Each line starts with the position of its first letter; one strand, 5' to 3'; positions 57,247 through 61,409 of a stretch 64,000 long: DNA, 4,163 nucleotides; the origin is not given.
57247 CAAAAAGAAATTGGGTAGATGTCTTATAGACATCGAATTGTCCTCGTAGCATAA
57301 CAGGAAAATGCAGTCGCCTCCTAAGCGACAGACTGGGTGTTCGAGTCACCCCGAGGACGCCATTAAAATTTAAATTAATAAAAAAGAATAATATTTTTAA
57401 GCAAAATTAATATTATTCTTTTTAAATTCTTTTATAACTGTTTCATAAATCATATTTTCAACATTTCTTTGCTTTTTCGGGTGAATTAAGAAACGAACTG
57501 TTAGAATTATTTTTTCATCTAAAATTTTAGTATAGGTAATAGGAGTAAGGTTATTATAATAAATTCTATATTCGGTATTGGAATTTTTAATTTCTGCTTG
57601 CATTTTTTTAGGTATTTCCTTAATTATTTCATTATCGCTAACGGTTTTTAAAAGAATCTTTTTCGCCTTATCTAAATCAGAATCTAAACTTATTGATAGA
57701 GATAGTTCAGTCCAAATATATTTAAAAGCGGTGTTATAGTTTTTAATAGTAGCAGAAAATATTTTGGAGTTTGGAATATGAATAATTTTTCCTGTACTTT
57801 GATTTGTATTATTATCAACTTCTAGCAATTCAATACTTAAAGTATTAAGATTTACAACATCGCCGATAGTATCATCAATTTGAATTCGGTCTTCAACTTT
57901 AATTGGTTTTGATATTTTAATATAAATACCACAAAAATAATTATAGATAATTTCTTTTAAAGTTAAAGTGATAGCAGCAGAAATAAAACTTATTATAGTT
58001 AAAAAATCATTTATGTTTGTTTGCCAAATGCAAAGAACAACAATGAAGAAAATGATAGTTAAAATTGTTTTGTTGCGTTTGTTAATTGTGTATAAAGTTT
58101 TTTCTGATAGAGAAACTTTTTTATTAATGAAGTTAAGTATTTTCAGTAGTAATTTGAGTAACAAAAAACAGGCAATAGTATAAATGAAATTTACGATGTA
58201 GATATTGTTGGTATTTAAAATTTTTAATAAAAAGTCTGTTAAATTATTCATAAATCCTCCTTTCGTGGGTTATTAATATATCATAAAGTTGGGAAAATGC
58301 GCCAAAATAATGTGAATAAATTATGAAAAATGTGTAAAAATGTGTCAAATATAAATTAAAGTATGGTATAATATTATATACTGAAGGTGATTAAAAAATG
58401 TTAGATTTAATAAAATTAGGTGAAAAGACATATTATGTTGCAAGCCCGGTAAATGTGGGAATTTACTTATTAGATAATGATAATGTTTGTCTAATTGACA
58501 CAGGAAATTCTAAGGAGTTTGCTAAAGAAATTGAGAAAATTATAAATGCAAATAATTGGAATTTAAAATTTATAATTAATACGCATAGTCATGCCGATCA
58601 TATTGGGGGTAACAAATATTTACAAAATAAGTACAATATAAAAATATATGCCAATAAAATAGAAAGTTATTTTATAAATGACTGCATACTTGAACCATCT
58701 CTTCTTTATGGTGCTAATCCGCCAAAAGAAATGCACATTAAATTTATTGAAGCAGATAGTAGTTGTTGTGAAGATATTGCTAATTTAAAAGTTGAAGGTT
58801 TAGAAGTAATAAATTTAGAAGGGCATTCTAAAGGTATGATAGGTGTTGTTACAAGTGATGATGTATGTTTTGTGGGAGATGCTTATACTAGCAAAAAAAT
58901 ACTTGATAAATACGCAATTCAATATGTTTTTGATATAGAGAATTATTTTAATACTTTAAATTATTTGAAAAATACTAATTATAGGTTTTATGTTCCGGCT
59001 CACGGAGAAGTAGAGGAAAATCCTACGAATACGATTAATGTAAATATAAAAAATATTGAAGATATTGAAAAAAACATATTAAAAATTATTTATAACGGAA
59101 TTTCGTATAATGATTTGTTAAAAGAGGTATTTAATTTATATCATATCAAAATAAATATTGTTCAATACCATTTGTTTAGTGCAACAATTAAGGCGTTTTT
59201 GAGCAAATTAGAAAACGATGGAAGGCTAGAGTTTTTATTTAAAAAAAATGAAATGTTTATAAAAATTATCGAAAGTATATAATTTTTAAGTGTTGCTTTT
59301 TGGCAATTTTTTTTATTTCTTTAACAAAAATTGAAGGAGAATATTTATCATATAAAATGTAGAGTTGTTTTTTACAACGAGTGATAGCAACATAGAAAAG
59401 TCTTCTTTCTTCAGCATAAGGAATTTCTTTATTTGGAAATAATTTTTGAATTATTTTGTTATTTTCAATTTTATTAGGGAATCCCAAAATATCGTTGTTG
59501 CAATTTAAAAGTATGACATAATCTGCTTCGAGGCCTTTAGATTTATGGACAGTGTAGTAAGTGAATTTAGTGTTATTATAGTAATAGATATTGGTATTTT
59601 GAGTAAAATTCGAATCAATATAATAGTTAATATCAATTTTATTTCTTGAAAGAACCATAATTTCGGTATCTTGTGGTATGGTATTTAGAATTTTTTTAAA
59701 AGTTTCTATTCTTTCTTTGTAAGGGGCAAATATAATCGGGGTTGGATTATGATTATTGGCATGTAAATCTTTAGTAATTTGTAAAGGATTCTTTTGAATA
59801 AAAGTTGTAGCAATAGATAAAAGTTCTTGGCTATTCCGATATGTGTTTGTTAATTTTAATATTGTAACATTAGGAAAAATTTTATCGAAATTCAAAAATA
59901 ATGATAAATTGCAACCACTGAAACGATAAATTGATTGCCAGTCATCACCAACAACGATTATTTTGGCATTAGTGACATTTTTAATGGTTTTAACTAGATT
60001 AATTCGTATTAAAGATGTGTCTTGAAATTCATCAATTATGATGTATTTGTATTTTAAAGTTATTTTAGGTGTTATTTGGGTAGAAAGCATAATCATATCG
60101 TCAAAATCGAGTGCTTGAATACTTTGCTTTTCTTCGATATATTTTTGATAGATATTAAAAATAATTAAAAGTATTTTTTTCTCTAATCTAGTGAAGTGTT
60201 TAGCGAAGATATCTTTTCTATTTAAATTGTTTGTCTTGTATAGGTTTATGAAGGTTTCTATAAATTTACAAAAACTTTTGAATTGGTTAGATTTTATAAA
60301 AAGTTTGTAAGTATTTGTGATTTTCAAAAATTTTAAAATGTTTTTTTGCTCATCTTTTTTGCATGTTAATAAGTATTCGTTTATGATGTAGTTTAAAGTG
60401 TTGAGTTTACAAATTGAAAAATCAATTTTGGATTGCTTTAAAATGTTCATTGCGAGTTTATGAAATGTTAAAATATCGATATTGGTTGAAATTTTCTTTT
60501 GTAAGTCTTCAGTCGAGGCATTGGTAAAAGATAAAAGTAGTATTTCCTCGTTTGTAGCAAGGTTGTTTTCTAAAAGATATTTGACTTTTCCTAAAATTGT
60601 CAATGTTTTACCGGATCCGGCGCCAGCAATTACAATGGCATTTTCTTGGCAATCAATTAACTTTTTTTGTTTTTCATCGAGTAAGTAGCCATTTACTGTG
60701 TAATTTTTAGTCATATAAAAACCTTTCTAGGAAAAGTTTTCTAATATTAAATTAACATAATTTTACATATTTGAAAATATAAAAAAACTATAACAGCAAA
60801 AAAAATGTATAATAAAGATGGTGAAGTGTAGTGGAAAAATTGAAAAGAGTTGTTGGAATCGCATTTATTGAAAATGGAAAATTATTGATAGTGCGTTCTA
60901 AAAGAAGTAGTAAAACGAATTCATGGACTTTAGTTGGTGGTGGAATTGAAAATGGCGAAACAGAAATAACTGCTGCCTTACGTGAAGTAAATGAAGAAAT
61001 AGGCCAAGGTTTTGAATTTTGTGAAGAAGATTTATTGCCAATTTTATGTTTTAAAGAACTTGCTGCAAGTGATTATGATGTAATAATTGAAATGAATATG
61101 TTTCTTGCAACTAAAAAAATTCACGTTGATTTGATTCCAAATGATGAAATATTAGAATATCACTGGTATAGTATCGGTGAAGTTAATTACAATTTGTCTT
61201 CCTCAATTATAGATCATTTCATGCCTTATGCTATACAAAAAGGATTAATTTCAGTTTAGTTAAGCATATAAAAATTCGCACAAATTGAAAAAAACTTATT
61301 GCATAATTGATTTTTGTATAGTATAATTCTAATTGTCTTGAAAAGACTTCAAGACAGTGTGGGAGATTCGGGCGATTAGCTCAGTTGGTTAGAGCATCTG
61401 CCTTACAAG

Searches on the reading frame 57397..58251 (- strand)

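Call 59: search_protein_families(library=pfam, proteins=[window:57397-58251:-], max_evalue=0.01)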
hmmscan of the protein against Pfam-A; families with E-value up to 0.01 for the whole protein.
window:57397-58251:- (284 aa): 2 families
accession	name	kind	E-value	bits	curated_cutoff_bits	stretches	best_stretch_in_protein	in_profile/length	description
PF00924.24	MS_channel_2nd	-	4.6e-12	46.3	20.2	1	101-173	2-67/68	Mechanosensitive ion channel, beta-domain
PF21082.3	MS_channel_3rd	-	1.6e-05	25.6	21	1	182-283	2-88/88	Mechanosensitive ion channel MscS, C-terminal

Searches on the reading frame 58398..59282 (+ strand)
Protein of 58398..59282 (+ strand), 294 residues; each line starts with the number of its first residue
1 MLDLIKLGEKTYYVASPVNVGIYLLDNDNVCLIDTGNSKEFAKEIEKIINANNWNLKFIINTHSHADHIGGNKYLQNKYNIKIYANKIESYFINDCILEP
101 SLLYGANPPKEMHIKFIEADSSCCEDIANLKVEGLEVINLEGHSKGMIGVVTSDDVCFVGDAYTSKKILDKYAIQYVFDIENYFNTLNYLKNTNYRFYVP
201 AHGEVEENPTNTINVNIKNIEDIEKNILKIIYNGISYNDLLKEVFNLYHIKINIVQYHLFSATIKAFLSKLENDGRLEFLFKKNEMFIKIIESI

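Call 59: search_protein_families(library=pfam, proteins=[window:58398-59282:+], max_evalue=0.01)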
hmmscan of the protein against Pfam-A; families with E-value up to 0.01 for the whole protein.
window:58398-59282:+ (294 aa): 2 families
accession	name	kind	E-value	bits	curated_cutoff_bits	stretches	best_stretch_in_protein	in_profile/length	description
PF00753.33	Lactamase_B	-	5e-20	72.7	22.7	1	18-202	6-196/196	Metallo-beta-lactamase superfamily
PF19583.5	ODP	-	0.0011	19.3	27.2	1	25-102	9-88/194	ODP family beta lactamase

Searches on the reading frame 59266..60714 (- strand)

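Call 35: search_protein_families(library=pfam, proteins=[window:59266-60714:-], max_evalue=0.001)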
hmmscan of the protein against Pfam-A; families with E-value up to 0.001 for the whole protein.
window:59266-60714:- (482 aa): 7 families
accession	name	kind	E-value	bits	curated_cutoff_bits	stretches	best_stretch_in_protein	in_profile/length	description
PF00580.27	UvrD-helicase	-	3.6e-42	145.4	23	1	13-280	2-270/271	UvrD/REP helicase N-terminal domain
PF13245.12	AAA_19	-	3.1e-21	76.4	25.1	1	24-265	12-133/134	AAA domain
PF13361.12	UvrD_C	-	3.1e-17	63.5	25.6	1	387-457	290-349/350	UvrD-like helicase C-terminal domain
PF13538.12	UvrD_C_2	-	9.9e-10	38.6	27.4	0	434-453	32-51/52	UvrD-like helicase C-terminal domain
PF13604.12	AAA_30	-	3.8e-06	27.2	27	0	18-88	8-77/191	AAA domain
PF01443.25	Viral_helicase1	-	9.1e-06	26.1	21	0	220-454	58-227/228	Viral superfamily 1 RNA helicase core domain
PF13087.12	AAA_12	-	0.0002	21.4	27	1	337-455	97-192/195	AAA domain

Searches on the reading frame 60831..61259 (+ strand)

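Call 59: search_protein_families(library=pfam, proteins=[window:60831-61259:+], max_evalue=0.01)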
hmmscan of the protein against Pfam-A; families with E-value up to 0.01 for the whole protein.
window:60831-61259:+ (142 aa): 1 family
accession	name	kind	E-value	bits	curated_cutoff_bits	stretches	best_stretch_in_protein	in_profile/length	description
PF00293.34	NUDIX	-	2.1e-15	57.3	21.1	1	5-119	3-119/134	NUDIX domain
